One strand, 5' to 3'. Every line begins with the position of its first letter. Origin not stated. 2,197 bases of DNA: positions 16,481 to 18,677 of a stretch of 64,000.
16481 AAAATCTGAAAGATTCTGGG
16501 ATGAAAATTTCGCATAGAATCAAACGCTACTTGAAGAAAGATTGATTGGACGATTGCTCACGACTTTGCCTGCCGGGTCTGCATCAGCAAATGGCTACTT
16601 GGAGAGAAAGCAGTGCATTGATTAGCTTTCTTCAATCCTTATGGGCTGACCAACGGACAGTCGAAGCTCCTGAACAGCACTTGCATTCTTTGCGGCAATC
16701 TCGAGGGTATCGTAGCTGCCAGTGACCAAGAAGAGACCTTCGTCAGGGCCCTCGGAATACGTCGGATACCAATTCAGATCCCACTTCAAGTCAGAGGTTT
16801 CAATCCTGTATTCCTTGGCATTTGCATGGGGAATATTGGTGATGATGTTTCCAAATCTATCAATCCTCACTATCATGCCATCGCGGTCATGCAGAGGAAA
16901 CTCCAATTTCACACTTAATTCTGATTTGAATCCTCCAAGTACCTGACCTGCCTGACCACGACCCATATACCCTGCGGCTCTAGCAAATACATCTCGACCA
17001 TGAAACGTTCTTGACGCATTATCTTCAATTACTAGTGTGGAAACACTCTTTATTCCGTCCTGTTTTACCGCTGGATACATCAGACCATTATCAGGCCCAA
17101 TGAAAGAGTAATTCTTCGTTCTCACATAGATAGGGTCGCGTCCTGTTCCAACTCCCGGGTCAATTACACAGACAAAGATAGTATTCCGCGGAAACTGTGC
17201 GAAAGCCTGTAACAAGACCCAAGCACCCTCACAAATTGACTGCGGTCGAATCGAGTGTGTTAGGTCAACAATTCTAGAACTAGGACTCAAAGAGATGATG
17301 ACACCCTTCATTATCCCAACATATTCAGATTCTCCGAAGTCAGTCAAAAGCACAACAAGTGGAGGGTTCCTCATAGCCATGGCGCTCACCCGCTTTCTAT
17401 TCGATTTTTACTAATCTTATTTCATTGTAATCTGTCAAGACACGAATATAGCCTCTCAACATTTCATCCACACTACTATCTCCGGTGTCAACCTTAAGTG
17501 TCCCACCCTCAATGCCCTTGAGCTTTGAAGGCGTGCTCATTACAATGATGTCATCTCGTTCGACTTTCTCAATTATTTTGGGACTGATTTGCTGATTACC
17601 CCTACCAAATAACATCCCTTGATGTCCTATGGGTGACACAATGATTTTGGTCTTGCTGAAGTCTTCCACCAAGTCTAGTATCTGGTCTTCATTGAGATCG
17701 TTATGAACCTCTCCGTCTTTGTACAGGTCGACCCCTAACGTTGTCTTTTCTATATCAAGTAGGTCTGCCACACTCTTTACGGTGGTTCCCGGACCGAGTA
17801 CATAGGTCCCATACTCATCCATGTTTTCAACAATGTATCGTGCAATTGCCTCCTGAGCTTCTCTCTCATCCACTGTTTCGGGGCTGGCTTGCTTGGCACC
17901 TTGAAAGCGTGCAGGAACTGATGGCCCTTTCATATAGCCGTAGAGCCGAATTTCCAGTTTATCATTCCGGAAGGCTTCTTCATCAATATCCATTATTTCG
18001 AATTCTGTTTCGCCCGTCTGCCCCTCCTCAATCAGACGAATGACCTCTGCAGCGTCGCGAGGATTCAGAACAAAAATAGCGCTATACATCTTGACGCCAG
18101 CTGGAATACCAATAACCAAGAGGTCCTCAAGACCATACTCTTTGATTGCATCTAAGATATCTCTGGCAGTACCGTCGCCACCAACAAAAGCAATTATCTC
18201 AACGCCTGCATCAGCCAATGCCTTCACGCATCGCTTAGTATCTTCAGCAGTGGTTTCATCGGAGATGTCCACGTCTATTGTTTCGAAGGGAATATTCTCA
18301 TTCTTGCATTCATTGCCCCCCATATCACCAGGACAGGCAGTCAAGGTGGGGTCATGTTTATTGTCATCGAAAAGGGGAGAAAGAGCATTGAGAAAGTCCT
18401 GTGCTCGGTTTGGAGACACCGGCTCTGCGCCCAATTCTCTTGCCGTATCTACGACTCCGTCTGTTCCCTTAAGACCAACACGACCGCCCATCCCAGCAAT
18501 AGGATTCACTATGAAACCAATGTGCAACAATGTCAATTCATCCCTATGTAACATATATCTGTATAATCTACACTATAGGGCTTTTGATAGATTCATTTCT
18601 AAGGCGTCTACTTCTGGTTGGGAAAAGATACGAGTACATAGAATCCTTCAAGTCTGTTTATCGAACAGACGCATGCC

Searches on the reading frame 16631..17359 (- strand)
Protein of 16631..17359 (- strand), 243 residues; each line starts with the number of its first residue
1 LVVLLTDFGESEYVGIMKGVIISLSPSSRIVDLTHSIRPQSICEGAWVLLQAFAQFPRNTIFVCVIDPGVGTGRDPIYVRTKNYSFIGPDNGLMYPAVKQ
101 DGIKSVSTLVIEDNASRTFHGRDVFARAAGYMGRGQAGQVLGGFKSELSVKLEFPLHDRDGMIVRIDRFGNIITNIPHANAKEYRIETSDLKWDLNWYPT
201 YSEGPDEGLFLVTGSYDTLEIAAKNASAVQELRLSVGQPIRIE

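Call 41: search_protein_families(library=pfam, proteins=[window:16631-17359:-], max_evalue=0.01)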
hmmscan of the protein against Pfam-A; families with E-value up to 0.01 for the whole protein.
window:16631-17359:- (243 aa): 2 families
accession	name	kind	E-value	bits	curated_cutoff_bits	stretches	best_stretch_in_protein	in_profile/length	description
PF01887.21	SAM_HAT_N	-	3.7e-48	163.4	26.3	1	2-139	1-142/145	SAM hydroxide adenosyltransferase N-terminal domain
PF20257.3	SAM_HAT_C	-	9.6e-15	55.1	25.5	1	161-241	1-84/84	SAM hydroxide adenosyltransferase C-terminal domain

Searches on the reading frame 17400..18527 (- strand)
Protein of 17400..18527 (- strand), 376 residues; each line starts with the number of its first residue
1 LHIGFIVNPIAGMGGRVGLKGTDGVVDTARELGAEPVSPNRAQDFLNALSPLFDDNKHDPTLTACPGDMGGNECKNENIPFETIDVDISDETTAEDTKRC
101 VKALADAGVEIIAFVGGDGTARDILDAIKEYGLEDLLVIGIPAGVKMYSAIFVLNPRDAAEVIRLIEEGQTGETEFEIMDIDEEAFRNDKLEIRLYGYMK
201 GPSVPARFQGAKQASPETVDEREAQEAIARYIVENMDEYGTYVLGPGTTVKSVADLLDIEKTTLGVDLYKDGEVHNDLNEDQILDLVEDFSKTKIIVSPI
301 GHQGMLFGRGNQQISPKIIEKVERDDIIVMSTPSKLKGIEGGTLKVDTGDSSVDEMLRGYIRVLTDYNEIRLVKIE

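Call 41: search_protein_families(library=pfam, proteins=[window:17400-18527:-], max_evalue=0.01)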
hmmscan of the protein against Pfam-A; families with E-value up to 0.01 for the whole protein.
window:17400-18527:- (376 aa): 3 families
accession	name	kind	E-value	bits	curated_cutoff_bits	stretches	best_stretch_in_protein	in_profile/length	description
PF20143.4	NAD_kinase_C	-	8.6e-16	58.3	23.7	1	241-374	5-125/126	ATP-NAD kinase C-terminal domain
PF01513.26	NAD_kinase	-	1.8e-14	54.6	25.5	1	4-169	2-128/130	ATP-NAD kinase N-terminal domain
PF00781.29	DAGK_cat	-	5.2e-08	33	23.6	1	84-172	31-118/125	Diacylglycerol kinase catalytic domain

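Call 65: search_protein_families(library=ncbifam, proteins=[window:17400-18527:-], max_evalue=0.01)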
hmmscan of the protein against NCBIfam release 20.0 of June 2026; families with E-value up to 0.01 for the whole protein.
window:17400-18527:- (376 aa): 5 families
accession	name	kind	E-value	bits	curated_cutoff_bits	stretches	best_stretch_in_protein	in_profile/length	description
NF009602.0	PRK13054.1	equivalog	0.0011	18.1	284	1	85-171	35-120/301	lipid kinase YegS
TIGR03702.1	lip_kinase_YegS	equivalog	0.0015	17.7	387.45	1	85-171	31-116/295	lipid kinase YegS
NF005301.0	PRK06830.1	equivalog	0.0029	16.2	400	1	95-144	160-211/445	ATP-dependent 6-phosphofructokinase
NF009603.0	PRK13055.1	subfamily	0.0057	15.6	342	1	94-173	45-124/335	diacylglycerol kinase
TIGR00147.1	TIGR00147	subfamily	0.0099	14.9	118.65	0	90-144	38-92/296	YegS/Rv2252/BmrU family lipid kinase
